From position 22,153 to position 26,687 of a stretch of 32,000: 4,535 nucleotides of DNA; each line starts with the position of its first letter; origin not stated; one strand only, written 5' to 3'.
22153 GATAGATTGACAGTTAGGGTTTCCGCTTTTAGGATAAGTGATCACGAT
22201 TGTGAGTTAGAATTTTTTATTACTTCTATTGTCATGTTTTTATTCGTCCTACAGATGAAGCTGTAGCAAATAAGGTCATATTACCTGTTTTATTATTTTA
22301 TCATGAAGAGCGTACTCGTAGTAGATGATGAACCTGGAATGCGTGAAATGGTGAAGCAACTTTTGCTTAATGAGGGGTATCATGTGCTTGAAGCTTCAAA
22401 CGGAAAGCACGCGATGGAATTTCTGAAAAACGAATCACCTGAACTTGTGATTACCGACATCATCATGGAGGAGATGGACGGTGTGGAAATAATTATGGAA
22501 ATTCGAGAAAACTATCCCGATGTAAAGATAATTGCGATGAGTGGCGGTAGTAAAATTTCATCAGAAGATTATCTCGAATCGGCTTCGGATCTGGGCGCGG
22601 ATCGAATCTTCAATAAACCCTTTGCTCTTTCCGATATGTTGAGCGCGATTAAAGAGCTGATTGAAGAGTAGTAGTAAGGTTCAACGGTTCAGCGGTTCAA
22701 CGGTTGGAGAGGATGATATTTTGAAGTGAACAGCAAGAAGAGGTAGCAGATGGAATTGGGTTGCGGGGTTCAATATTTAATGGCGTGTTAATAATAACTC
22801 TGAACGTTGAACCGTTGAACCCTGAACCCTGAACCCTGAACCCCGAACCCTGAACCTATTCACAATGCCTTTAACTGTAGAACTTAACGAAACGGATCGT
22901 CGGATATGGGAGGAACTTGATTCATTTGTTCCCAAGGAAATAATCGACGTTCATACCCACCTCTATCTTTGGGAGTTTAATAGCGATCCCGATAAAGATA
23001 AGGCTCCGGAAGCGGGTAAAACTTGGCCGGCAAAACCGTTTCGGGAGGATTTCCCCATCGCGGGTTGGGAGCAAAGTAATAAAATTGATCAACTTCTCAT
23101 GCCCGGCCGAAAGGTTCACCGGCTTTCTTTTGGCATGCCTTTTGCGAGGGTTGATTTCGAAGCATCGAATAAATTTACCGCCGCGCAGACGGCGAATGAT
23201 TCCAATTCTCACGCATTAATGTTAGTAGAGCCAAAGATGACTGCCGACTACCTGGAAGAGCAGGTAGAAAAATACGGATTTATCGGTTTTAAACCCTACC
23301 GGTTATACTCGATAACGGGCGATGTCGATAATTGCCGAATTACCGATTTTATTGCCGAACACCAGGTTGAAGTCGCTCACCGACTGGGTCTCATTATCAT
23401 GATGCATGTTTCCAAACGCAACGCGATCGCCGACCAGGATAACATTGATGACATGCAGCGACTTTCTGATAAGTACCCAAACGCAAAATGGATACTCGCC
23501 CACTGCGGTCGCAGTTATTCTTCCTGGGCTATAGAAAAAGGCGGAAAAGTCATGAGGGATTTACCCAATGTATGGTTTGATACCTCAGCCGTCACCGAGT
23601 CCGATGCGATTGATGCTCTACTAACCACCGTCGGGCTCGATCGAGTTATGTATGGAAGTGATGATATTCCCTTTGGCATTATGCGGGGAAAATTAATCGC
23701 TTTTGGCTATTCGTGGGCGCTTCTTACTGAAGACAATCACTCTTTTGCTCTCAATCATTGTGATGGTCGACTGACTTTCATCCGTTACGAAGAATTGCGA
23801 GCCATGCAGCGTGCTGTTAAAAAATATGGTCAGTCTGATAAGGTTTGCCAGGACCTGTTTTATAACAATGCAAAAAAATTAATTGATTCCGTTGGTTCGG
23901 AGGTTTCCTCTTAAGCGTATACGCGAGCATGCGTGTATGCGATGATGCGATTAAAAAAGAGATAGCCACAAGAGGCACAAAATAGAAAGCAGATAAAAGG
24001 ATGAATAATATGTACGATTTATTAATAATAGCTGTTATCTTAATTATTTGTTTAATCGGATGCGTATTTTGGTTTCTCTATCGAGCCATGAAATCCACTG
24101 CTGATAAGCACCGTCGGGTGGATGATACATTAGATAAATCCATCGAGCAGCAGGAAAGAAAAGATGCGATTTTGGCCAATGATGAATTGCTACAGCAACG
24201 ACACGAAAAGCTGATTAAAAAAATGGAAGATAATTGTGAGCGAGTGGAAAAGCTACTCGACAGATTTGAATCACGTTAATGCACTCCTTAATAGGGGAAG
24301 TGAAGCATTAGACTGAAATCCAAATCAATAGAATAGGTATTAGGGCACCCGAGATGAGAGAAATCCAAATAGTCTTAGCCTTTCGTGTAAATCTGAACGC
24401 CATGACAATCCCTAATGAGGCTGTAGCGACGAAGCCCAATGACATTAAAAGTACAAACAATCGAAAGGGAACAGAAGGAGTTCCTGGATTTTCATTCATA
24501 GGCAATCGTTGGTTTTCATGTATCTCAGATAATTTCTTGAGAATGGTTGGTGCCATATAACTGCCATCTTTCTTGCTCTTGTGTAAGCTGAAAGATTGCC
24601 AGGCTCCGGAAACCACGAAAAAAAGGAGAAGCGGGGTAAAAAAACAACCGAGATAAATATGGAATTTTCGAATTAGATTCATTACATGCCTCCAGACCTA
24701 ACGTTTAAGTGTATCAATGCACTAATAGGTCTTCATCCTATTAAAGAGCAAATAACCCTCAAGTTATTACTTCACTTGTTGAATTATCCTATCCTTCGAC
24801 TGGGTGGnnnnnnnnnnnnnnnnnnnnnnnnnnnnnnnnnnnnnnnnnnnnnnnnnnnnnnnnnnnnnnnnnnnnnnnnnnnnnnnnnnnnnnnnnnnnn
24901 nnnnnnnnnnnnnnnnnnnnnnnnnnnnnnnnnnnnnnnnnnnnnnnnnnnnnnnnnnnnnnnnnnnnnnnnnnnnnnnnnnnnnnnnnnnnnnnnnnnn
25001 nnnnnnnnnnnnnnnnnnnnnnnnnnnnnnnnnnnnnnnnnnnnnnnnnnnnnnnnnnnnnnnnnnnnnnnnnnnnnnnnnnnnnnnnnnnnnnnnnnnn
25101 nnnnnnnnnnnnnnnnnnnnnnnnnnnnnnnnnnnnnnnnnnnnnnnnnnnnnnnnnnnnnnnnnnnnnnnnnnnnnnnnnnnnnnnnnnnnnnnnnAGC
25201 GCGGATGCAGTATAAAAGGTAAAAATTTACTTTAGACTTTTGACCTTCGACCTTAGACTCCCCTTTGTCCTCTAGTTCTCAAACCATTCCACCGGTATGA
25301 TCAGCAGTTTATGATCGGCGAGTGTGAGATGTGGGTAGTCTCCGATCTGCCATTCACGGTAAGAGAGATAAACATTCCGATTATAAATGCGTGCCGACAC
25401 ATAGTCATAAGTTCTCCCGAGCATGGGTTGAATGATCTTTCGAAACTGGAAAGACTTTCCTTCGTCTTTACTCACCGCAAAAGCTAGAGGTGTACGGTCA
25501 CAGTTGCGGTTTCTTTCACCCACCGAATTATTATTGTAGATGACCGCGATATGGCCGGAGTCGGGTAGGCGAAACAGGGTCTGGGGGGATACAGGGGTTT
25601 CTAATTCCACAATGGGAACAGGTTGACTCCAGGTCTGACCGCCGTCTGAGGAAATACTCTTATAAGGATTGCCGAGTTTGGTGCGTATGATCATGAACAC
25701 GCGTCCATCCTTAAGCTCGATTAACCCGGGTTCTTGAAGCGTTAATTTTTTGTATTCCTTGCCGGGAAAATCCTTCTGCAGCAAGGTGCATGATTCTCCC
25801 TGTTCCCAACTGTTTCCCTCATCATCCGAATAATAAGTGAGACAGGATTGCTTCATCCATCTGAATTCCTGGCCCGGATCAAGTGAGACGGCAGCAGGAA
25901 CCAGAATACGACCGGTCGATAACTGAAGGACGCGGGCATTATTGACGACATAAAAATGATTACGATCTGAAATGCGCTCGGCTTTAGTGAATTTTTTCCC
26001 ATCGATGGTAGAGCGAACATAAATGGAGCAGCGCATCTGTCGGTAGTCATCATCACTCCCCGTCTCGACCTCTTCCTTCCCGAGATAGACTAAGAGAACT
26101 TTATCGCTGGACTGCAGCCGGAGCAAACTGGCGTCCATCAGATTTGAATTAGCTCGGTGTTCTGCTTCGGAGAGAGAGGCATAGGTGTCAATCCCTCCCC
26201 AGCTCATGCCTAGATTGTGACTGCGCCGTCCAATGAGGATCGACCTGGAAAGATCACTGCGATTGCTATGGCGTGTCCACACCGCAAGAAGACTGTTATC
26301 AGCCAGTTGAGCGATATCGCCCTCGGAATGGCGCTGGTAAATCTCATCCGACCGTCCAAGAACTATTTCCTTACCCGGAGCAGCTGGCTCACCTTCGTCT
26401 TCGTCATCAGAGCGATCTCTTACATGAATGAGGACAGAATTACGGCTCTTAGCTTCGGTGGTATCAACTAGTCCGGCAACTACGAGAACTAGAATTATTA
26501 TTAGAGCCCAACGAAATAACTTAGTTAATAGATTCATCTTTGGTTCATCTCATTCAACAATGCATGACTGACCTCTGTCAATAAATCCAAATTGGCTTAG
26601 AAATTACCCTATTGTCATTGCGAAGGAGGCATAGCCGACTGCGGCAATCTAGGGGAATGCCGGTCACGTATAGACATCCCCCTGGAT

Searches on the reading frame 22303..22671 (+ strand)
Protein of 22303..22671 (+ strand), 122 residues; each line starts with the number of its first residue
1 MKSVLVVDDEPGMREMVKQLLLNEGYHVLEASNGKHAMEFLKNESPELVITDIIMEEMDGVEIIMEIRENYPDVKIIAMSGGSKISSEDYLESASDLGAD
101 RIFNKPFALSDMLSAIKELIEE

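Call 8: search_protein_families(library=pfam, proteins=[window:22303-22671:+], max_evalue=0.01)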
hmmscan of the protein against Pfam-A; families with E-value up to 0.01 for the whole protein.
window:22303-22671:+ (122 aa): 3 families
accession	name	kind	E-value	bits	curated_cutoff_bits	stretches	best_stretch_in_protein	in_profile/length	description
PF00072.30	Response_reg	-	3.5e-28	98.4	30.2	1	4-117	1-111/111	Response regulator receiver domain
PF02254.24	TrkA_N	-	0.0071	17.1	23.8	1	3-104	23-115/116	TrkA-N domain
PF07404.17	TEBP_beta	-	0.01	16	26.6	0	13-53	21-61/140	Telomere-binding protein beta subunit (TEBP beta)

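Call 90: find_encoding_contigs(protein=window:22303-22671:+, flank=2500, max_places=6)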
Protein window:22303-22671:+ (122 aa): 3 contigs read that carry it; 2 places shown.
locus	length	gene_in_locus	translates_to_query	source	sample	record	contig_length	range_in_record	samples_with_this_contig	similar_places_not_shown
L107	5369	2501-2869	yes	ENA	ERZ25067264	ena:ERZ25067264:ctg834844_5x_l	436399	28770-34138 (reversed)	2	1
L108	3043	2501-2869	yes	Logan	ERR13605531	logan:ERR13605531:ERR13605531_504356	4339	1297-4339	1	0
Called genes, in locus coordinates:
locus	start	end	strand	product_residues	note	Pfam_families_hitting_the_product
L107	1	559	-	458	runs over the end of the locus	PF25060:ARM_TT21_2nd (faint), PF25062:ARM_TT21_N (faint), PF25063:ARM_TT21_C (weak), PF07719:TPR_2 (faint), PF12895:ANAPC3 (faint), PF13176:TPR_7 (faint), PF13181:TPR_8 (faint), PF13424:TPR_12 (faint), +10 more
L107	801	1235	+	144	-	-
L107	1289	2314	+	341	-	PF16884:ADH_N_2, PF00107:ADH_zinc_N, PF13602:ADH_zinc_N_2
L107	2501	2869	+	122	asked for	PF00072:Response_reg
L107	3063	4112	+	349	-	PF04909:Amidohydro_2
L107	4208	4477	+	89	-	-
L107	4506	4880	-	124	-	-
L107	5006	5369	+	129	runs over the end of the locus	-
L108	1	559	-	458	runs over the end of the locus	PF25060:ARM_TT21_2nd (faint), PF25062:ARM_TT21_N (faint), PF25063:ARM_TT21_C (weak), PF07719:TPR_2 (faint), PF12895:ANAPC3 (faint), PF13176:TPR_7 (faint), PF13181:TPR_8 (faint), PF13424:TPR_12 (faint), +10 more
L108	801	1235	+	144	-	-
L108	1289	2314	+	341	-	PF16884:ADH_N_2, PF00107:ADH_zinc_N, PF13602:ADH_zinc_N_2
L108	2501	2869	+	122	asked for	PF00072:Response_reg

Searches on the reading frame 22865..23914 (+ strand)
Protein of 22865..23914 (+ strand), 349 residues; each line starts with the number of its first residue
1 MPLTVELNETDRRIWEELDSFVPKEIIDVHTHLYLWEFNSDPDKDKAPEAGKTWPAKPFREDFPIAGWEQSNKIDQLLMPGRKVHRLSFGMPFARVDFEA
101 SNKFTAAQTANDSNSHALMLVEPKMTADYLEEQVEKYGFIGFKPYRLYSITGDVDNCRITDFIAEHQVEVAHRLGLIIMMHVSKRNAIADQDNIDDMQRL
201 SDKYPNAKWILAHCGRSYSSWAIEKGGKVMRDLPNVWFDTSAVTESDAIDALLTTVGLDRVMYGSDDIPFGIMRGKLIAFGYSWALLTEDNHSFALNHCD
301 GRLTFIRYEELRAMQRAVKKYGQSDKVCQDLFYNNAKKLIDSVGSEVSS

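Call 8: search_protein_families(library=pfam, proteins=[window:22865-23914:+], max_evalue=0.01)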
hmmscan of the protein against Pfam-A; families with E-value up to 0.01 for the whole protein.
window:22865-23914:+ (349 aa): 1 family
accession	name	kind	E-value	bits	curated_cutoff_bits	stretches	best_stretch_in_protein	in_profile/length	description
PF04909.20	Amidohydro_2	-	5e-27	95.8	26.4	1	27-339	1-286/289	Amidohydrolase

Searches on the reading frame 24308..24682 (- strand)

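Call 8: search_protein_families(library=pfam, proteins=[window:24308-24682:-], max_evalue=0.01)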
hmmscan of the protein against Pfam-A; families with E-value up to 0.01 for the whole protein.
window:24308-24682:- (124 aa): 1 family
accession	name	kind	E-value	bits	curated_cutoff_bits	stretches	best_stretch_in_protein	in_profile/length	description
PF01292.26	Ni_hydr_CYTB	-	0.00045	20.5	30.1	1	5-98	41-125/179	Prokaryotic cytochrome b561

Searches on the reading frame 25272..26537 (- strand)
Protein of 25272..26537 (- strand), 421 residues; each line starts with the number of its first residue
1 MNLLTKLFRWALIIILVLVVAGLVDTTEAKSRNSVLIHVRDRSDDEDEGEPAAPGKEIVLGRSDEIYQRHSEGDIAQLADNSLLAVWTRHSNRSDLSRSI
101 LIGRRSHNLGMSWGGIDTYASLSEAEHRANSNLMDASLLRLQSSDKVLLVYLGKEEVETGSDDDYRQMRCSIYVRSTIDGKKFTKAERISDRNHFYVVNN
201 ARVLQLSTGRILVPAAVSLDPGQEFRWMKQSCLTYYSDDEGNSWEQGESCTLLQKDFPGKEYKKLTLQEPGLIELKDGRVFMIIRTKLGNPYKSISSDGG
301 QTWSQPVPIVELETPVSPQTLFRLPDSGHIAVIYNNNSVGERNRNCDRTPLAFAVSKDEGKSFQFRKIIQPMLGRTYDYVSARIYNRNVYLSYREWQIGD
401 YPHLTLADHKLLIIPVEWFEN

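Call 5: search_protein_families(library=pfam, proteins=[window:25272-26537:-])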
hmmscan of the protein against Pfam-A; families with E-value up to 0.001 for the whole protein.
window:25272-26537:- (421 aa): 2 families
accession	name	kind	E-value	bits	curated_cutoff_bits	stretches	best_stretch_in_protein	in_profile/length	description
PF13088.12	BNR_2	-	2.5e-25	89.8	31.4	1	83-380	3-265/277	BNR repeat-like domain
PF02012.26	BNR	-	4.1e-06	26.4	27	0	295-304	2-11/12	BNR/Asp-box repeat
